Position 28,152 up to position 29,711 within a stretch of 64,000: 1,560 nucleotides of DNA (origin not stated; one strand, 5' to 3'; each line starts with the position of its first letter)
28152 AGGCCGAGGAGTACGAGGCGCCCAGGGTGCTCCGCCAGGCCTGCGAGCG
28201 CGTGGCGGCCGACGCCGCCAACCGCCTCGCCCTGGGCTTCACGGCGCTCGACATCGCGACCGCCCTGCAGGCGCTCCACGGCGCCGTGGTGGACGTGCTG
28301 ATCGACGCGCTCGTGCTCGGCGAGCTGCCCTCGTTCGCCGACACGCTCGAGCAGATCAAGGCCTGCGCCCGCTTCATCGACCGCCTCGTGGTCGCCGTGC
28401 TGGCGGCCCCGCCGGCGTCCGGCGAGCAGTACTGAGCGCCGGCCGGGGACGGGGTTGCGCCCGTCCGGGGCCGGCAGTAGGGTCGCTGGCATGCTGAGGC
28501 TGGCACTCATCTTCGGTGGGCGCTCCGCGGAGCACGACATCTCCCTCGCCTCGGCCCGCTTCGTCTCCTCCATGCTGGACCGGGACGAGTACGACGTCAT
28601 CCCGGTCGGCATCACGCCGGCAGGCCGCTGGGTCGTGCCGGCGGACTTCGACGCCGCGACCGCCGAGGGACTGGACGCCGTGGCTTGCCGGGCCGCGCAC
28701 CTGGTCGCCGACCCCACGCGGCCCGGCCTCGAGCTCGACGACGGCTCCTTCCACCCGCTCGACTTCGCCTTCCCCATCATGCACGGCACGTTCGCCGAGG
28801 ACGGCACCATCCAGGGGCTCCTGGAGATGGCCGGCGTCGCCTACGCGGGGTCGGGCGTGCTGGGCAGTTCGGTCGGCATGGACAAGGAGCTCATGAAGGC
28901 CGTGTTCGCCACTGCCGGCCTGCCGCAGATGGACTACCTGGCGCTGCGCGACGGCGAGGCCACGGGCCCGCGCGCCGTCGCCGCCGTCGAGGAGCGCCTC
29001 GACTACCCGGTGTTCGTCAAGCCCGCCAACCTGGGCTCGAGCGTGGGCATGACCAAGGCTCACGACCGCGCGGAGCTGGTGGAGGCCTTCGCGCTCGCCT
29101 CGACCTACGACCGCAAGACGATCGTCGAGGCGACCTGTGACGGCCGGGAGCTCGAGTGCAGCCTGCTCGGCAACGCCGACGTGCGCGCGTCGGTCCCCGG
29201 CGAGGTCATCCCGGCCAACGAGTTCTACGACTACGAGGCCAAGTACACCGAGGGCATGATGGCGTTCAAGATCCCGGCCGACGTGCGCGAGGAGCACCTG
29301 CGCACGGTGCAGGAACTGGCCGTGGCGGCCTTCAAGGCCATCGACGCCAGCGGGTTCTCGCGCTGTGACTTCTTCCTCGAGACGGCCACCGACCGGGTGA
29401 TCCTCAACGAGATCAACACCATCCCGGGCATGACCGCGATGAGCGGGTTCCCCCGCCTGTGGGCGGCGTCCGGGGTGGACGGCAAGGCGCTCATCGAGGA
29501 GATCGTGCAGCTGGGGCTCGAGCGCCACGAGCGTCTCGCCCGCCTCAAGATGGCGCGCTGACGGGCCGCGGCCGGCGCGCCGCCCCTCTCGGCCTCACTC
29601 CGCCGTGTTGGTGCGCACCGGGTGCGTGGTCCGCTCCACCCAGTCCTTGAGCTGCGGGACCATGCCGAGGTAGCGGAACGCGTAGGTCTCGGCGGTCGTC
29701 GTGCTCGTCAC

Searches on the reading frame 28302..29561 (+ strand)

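Call 13: search_protein_families(library=pfam, proteins=[window:28302-29561:+], max_evalue=0.001)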
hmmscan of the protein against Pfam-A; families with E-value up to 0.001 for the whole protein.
window:28302-29561:+ (419 aa): 4 families
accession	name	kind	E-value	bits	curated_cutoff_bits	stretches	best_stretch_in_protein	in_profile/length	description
PF07478.18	Dala_Dala_lig_C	-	6.5e-67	225.4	24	1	202-403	2-204/204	D-ala D-ala ligase C-terminus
PF01820.27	Dala_Dala_lig_N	-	9.9e-30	104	34.6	1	66-184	1-121/121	D-ala D-ala ligase N-terminus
PF02222.28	ATP-grasp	-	7.7e-08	32.6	27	1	203-372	4-160/179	ATP-grasp domain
PF02786.22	CPSase_L_D2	-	1.6e-05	25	19.8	1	226-373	30-178/211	Carbamoyl-phosphate synthase L chain, ATP binding domain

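Call 38: search_protein_families(library=ncbifam, proteins=[window:28302-29561:+], max_evalue=0.001)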
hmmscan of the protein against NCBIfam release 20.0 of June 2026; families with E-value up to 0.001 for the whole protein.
window:28302-29561:+ (419 aa): 35 families (the best 25 are shown)
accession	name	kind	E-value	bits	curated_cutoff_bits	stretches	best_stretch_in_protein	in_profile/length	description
NF002528.0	PRK01966.1-4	subfamily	6.5e-118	393.7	262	1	65-411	5-364/366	D-alanine--D-alanine ligase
NF002526.0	PRK01966.1-2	equivalog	1.2e-109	366.6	449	1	66-415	5-357/362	D-alanine--D-alanine ligase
TIGR01205.1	D_ala_D_alaTIGR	subfamily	2.4e-99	332.3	245.65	1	66-404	1-316/318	D-alanine--D-alanine ligase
NF002525.0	PRK01966.1-1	equivalog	9.8e-95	317.6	457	1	65-417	4-362/364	D-alanine--D-alanine ligase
NF002529.0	PRK01966.1-5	equivalog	2.4e-87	293.1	472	1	67-410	6-341/348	D-alanine--D-alanine ligase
NF000091.3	D_ala_D_ser_VanG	exception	1.1e-78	264.6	495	1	67-404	3-342/344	D-alanine--D-serine ligase VanG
NF002378.0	PRK01372.1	subfamily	2.1e-75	253.3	243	2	153-406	59-302/305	D-alanine--D-alanine ligase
NF002527.0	PRK01966.1-3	equivalog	5.6e-74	249.3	310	1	66-403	4-326/332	D-alanine--D-alanine ligase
NF000206.1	D_ala_D_lac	equivalog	5.5e-65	219.6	550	1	65-406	4-341/342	D-alanine--(R)-lactate ligase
NF000207.3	D_ala_D_ser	equivalog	1.5e-64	218.3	520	1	66-406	2-340/342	D-alanine--D-serine ligase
NF000372.1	D_ala_D_lac_VanI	exception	7.5e-64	216.2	700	1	65-405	4-340/341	D-alanine--(R)-lactate ligase VanI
NF011170.0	PRK14572.1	equivalog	1.3e-63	215.2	489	1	64-408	1-348/351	D-alanyl-alanine synthetase A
NF000374.1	D_ala_D_lac_VanO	exception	6.7e-60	202.9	750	1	65-406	4-341/346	D-alanine--(R)-lactate ligase VanO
NF011168.0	PRK14570.1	equivalog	1.6e-59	202.2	505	1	67-409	5-350/364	D-alanyl-alanine synthetase A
NF000092.1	D_ala_D_lac_Ao2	exception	1.7e-56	191.8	700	1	63-406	2-341/348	D-alanine--(R)-lactate ligase VanA-Ao2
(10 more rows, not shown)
